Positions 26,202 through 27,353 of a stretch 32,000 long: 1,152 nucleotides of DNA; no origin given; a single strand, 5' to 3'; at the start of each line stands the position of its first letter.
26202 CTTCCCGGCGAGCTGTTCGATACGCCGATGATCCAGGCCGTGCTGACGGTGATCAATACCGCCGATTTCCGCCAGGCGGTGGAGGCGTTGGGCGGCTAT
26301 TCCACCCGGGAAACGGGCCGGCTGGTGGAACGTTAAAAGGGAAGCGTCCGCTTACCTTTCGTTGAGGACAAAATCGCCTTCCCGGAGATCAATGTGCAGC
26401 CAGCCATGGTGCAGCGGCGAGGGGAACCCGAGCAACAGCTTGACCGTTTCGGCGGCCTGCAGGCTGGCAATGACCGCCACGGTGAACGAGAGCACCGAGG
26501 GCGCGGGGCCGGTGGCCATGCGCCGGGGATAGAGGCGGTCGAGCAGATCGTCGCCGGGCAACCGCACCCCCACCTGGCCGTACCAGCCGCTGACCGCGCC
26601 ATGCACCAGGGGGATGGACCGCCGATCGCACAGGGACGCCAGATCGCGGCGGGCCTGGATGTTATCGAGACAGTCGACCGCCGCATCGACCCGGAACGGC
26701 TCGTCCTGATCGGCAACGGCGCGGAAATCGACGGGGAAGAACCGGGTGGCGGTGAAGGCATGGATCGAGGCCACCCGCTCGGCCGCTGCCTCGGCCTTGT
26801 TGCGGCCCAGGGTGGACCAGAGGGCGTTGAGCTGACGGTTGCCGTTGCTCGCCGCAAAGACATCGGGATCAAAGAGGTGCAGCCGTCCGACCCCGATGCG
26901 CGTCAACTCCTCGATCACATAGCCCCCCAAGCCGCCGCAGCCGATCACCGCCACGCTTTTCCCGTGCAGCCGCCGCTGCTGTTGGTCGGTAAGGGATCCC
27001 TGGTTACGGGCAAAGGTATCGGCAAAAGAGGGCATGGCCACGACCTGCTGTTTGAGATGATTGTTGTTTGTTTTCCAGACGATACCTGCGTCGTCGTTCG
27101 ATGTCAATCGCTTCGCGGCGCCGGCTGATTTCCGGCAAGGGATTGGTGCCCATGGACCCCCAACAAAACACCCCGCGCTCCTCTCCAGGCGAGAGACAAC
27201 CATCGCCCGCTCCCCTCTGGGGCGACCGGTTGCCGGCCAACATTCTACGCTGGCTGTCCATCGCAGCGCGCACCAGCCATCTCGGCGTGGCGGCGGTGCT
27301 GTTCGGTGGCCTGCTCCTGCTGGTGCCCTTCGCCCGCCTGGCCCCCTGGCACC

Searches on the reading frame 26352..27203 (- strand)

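Call 11: search_protein_families(library=pfam, proteins=[window:26352-27203:-])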
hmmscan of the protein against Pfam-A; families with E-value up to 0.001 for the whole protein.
window:26352-27203:- (283 aa): 1 family
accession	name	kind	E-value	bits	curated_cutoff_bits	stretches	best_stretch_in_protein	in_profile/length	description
PF00899.27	ThiF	-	5.9e-43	147.2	28.1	1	71-276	10-222/238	ThiF family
